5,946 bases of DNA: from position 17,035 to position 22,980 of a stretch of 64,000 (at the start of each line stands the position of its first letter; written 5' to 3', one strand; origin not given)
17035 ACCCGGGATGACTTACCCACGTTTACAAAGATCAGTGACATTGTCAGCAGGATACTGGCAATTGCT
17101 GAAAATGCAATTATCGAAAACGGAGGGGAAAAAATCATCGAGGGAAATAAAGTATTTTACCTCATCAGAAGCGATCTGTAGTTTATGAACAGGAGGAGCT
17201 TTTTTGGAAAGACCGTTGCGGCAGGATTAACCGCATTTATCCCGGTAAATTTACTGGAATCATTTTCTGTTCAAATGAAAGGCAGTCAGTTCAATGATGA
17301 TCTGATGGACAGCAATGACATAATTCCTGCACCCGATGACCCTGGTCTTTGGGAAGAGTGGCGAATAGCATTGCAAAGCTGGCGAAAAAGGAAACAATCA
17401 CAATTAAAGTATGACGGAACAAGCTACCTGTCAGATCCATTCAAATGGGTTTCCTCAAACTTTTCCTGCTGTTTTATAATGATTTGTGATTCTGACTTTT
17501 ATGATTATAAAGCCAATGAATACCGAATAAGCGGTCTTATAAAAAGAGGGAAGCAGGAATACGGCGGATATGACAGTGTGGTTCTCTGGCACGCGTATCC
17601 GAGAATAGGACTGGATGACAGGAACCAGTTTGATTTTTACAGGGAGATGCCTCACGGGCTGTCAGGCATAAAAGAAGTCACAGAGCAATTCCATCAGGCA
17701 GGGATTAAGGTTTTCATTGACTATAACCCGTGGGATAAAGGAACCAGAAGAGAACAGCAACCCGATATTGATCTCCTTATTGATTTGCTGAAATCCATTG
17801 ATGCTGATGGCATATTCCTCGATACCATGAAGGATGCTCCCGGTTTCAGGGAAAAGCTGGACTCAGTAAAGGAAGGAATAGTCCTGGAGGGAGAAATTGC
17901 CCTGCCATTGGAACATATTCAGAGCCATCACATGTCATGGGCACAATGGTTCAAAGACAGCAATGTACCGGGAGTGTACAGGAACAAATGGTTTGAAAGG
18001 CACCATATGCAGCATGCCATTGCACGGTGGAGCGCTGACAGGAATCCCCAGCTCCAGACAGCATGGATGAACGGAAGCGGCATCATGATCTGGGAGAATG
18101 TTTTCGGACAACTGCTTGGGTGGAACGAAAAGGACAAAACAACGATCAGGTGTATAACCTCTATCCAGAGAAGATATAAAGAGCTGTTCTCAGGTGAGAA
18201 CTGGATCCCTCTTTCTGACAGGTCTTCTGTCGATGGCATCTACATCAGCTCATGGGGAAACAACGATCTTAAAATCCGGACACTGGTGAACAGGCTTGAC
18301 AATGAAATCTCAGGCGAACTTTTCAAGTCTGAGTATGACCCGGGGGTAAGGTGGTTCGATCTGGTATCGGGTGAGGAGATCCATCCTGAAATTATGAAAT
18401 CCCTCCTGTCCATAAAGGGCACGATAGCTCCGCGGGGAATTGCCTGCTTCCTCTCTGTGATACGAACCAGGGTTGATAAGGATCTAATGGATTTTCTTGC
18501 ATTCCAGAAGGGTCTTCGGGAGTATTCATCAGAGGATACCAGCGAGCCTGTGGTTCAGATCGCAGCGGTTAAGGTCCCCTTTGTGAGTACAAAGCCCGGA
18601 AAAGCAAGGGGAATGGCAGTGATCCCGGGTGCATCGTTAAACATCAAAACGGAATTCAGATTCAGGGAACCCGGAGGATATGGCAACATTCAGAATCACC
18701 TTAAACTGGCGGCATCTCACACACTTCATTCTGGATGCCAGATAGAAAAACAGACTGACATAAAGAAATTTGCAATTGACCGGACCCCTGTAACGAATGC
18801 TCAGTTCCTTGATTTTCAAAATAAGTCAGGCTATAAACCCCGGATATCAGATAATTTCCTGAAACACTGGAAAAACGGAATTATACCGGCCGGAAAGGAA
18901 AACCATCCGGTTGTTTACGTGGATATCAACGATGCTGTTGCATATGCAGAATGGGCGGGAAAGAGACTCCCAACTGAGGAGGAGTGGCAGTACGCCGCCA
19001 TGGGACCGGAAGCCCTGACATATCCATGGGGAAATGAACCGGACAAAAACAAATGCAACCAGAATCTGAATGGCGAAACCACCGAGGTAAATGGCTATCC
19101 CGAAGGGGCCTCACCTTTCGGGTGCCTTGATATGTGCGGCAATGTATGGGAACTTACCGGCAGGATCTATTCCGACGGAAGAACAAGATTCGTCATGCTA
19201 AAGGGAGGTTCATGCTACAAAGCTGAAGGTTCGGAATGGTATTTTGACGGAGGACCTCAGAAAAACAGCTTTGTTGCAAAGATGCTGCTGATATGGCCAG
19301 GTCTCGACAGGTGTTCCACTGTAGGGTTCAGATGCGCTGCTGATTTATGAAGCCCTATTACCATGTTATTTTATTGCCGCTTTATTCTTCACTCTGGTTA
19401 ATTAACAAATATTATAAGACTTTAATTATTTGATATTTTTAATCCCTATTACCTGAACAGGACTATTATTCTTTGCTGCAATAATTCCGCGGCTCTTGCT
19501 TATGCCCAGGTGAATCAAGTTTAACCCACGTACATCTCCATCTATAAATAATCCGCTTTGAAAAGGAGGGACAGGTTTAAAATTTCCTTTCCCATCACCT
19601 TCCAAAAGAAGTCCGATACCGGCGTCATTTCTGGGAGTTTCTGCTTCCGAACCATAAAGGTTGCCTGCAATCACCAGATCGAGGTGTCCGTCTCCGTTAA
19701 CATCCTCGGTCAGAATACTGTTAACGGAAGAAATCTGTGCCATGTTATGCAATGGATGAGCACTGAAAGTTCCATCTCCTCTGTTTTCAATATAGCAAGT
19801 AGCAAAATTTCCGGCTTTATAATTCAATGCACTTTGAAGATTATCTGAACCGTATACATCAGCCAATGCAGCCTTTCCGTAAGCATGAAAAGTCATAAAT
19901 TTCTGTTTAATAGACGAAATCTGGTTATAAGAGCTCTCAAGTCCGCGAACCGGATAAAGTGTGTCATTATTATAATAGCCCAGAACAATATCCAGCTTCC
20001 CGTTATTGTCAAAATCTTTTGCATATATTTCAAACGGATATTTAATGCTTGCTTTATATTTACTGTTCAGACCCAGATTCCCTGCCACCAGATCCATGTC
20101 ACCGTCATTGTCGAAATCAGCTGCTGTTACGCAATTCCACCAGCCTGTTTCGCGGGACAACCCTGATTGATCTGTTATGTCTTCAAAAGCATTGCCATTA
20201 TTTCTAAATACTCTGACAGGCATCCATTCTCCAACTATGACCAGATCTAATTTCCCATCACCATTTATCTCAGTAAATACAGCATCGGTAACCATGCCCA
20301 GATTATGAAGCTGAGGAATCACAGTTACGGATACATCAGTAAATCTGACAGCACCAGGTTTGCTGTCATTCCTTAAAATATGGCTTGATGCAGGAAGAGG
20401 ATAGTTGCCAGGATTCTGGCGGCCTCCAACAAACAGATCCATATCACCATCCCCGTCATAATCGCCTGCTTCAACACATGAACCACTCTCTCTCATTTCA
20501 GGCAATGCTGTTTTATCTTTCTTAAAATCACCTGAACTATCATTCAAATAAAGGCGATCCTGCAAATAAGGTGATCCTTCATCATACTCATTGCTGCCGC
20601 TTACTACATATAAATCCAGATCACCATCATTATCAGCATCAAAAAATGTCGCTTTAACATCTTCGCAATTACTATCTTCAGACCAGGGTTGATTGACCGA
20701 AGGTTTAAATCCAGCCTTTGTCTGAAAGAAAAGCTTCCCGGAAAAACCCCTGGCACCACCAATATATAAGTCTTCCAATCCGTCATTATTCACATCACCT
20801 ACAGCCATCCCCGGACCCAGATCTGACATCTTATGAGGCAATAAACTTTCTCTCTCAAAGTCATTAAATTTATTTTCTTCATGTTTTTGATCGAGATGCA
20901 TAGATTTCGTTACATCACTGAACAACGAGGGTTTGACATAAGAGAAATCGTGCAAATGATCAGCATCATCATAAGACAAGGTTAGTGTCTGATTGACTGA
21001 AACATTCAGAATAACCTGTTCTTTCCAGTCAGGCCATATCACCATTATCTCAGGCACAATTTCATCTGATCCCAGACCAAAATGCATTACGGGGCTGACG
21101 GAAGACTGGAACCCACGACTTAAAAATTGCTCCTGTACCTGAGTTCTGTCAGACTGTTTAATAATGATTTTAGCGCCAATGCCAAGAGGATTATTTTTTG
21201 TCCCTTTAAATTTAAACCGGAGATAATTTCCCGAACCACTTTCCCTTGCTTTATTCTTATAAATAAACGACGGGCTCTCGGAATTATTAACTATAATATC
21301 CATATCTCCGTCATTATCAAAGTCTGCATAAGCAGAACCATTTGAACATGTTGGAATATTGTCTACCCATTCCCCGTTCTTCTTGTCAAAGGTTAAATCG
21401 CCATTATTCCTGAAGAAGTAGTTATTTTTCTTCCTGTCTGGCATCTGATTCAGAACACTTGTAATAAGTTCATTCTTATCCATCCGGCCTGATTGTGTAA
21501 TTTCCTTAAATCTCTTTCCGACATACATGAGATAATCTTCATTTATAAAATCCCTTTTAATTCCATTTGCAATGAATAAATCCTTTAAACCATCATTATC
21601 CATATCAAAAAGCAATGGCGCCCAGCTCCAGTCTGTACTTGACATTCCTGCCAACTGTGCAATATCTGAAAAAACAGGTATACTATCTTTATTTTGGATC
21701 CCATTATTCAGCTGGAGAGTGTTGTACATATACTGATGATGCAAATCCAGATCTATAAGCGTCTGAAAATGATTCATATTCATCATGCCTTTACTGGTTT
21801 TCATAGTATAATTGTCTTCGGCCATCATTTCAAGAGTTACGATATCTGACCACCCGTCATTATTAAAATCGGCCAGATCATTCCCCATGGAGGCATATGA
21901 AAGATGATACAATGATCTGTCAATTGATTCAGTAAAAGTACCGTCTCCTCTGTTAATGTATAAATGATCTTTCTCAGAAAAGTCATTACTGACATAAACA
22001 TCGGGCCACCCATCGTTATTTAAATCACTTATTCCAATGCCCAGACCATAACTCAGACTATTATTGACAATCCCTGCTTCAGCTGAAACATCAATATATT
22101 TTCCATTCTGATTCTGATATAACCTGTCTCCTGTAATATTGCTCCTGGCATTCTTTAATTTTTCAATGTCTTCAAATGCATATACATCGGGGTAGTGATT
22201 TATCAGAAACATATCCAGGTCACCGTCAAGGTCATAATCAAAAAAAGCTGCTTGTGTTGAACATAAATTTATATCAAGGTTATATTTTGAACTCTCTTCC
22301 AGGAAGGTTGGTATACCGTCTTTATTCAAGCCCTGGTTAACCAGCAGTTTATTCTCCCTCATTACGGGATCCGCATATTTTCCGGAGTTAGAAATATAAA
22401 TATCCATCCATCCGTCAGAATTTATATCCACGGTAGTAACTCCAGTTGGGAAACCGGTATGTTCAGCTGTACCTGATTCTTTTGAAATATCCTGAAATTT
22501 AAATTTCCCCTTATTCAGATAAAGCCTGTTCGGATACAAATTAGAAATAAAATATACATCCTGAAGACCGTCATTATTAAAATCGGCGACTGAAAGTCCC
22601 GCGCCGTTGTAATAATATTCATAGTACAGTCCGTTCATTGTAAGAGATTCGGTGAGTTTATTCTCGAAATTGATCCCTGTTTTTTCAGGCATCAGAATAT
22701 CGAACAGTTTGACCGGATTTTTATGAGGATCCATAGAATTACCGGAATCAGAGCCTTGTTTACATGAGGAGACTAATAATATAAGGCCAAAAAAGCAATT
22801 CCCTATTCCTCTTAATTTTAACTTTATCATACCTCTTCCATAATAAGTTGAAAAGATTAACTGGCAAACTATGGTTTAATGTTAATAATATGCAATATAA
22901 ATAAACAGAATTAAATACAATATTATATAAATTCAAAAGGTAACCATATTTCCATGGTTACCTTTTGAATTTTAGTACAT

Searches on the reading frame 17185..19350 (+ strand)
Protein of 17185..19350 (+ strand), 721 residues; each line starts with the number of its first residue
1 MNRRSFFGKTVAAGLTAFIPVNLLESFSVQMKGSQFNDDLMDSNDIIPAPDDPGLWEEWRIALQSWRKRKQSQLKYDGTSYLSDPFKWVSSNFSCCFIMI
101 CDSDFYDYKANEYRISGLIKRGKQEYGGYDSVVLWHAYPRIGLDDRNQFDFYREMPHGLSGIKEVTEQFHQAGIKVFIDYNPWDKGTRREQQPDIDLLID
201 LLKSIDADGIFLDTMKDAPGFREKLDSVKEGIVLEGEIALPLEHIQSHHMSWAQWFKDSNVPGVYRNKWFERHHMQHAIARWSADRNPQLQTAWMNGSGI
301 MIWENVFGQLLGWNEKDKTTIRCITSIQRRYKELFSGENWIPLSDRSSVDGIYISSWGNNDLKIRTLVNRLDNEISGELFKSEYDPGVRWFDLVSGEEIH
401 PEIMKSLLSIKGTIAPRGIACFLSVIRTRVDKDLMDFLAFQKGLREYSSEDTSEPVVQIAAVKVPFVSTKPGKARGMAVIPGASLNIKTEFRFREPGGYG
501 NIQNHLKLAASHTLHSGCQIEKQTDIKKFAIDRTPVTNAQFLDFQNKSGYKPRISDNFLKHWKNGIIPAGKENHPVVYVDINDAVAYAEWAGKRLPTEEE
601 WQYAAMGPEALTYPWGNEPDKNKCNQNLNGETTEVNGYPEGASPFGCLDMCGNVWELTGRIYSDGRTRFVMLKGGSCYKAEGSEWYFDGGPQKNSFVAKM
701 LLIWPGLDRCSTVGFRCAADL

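Call 7: search_protein_families(library=pfam, proteins=[window:17185-19350:+], max_evalue=0.001)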
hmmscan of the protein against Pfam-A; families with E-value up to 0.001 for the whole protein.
window:17185-19350:+ (721 aa): 1 family
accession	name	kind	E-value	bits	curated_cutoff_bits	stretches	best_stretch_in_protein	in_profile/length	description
PF03781.23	FGE-sulfatase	-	9.5e-40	137.3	23.3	1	521-718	29-254/255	Sulfatase-modifying factor enzyme 1-like domain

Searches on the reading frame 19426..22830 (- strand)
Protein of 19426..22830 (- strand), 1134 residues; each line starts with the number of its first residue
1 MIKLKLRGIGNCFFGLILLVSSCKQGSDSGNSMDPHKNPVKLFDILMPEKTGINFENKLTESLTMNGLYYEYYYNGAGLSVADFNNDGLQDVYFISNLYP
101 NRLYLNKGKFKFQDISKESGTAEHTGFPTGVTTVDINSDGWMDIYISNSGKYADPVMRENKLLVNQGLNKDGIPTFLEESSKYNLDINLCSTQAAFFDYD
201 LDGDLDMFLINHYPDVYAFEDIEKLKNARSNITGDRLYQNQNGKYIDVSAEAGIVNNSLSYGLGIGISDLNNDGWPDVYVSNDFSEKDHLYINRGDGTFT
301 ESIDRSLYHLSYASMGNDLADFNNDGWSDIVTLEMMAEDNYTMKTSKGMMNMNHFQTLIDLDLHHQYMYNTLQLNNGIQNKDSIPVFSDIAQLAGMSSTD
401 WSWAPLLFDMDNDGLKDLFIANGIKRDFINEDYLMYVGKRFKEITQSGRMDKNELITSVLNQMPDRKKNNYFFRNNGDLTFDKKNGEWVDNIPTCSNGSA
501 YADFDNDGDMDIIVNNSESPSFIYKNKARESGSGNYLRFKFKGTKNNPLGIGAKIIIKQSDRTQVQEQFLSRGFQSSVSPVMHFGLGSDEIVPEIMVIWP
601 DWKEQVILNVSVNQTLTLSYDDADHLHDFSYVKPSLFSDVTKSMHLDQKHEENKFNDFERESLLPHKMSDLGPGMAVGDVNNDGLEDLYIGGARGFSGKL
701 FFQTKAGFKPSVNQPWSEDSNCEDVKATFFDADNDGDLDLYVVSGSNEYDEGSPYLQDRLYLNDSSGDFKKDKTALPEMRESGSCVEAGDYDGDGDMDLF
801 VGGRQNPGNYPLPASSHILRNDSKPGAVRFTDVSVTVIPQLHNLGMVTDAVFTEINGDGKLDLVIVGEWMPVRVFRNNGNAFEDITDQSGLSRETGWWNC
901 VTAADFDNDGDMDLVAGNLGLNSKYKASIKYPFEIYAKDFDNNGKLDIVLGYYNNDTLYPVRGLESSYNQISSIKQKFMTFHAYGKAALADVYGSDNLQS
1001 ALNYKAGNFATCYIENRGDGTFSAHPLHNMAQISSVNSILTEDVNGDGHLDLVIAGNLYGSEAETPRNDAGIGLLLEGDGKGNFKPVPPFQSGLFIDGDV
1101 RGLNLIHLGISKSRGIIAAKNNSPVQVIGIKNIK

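Call 7: search_protein_families(library=pfam, proteins=[window:19426-22830:-], max_evalue=0.001)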
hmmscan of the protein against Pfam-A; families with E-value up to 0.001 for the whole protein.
window:19426-22830:- (1134 aa): 3 families
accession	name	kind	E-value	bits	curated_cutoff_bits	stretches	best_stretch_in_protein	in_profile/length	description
PF13517.12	FG-GAP_3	-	1.1e-79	263.4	26.9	7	855-915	2-60/61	FG-GAP-like repeat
PF01839.29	FG-GAP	-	1.5e-33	114.5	22.1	0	1037-1059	3-25/37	FG-GAP repeat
PF07593.17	UnbV_ASPIC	-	3.8e-20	72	23.4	1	550-617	1-68/68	ASPIC and UnbV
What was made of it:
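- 19426..30072 (-): ECF sigma, FecR anti-sigma, SusC-like, SusD-like and a 1134 aa FG-GAP/ASPIC protein. Probable uptake and sensing module. Pfam hits in call 7.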
